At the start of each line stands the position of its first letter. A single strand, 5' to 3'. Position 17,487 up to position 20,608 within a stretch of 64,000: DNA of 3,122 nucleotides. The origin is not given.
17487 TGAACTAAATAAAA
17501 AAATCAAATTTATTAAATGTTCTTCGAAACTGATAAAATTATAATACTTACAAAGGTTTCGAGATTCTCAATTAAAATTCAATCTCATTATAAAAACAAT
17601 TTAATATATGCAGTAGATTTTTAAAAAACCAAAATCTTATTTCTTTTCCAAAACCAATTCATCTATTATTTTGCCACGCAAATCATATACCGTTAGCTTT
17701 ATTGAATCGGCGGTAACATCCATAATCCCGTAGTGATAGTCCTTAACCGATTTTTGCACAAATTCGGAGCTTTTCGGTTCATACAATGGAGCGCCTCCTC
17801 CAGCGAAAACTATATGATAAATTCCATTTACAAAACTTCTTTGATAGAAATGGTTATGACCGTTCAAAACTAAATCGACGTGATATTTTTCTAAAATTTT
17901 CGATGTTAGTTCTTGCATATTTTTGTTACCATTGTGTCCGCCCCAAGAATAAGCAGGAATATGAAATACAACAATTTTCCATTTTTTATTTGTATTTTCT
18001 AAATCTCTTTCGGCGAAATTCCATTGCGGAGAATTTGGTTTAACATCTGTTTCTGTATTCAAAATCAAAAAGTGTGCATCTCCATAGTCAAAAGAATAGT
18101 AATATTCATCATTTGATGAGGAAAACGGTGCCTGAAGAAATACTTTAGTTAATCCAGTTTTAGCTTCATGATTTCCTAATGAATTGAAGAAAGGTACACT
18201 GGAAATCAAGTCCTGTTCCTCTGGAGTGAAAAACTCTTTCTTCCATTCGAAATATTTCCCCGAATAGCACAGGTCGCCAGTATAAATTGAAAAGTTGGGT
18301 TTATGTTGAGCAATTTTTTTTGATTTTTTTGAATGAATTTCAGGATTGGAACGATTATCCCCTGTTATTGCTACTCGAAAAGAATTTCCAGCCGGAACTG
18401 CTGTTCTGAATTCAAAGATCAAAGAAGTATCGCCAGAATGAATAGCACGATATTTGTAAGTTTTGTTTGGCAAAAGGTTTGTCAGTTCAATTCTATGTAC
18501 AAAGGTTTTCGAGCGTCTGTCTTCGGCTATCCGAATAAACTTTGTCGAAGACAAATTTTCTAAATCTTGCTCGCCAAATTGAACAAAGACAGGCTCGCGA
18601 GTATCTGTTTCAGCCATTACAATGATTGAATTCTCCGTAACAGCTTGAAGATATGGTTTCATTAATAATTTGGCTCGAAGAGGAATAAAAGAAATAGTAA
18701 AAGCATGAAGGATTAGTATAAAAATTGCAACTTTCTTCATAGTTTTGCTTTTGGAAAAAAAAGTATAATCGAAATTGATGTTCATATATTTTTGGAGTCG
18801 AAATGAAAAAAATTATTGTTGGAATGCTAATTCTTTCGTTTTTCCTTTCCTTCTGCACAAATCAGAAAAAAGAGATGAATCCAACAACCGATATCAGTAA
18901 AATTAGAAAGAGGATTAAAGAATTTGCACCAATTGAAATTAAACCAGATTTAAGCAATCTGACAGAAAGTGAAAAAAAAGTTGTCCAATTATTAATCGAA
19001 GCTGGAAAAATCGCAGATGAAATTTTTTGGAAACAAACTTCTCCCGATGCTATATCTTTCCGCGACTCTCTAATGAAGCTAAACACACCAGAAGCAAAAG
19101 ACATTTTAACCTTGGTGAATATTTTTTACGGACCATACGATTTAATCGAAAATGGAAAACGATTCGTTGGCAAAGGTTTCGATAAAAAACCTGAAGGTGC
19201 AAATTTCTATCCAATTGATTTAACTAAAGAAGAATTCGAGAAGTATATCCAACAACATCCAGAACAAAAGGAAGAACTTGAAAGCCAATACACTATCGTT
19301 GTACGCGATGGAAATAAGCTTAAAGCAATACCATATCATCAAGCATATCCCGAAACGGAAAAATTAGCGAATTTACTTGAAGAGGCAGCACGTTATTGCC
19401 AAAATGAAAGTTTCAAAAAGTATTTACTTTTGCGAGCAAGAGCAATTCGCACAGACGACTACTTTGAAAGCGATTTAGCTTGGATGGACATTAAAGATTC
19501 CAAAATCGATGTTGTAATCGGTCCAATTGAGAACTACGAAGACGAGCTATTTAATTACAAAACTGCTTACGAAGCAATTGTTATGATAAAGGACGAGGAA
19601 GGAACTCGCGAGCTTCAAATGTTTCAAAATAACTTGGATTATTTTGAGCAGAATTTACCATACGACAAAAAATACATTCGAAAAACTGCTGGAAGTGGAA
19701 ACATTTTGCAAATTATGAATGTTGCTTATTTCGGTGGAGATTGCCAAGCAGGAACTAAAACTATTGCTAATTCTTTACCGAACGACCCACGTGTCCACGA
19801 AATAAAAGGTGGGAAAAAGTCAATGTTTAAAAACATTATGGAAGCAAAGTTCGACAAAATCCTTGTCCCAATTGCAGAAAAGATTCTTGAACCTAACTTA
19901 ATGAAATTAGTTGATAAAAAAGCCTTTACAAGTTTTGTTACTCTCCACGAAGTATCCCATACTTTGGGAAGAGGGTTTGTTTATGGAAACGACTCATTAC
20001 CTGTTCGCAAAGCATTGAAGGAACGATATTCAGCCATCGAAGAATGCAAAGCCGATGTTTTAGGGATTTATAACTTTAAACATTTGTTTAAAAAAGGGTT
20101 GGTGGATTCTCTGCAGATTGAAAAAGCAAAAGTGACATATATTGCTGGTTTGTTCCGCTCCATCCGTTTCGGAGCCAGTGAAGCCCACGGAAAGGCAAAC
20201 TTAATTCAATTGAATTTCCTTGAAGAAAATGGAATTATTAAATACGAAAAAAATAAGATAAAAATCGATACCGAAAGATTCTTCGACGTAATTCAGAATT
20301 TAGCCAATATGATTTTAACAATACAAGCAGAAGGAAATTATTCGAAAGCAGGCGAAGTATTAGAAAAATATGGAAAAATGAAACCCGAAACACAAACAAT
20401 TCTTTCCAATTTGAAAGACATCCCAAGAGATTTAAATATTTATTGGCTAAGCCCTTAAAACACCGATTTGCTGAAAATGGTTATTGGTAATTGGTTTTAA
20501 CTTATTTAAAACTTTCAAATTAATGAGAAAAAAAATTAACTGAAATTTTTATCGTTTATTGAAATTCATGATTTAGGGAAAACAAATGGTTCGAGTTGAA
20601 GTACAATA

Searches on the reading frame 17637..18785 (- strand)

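Call 78: search_protein_families(library=pfam, proteins=[window:17637-18785:-], max_evalue=0.00001)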
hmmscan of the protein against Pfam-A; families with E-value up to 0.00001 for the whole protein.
window:17637-18785:- (382 aa): 2 families
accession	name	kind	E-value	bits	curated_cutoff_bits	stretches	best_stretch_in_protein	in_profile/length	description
PF00149.33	Metallophos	-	8.8e-14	52.8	21.5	1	137-313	2-190/191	Calcineurin-like phosphoesterase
PF16656.11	Pur_ac_phosph_N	-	2.4e-07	31.6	30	1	46-128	8-93/93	Purple acid Phosphatase, N-terminal domain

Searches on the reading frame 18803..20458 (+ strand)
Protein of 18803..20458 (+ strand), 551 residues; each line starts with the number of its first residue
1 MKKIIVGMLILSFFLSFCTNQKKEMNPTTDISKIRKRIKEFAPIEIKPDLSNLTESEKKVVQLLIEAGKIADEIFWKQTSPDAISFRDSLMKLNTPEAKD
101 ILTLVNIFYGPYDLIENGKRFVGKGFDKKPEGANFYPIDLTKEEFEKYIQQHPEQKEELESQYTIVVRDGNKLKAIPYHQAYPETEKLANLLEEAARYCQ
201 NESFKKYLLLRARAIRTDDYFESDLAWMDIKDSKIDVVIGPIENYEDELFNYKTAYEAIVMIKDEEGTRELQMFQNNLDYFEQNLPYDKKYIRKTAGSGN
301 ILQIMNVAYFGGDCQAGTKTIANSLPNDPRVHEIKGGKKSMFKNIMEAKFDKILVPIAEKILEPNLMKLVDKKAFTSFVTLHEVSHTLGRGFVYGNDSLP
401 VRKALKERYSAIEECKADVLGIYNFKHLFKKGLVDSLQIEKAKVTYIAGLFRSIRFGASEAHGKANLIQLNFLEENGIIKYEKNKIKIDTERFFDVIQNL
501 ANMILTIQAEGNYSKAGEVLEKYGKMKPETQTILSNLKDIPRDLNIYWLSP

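Call 78: search_protein_families(library=pfam, proteins=[window:18803-20458:+], max_evalue=0.00001)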
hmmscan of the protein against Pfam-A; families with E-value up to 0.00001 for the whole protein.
window:18803-20458:+ (551 aa): 1 family
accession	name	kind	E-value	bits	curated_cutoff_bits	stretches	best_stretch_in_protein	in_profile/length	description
PF03571.21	Peptidase_M49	-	1.6e-13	50.4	21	1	176-389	96-306/548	Peptidase family M49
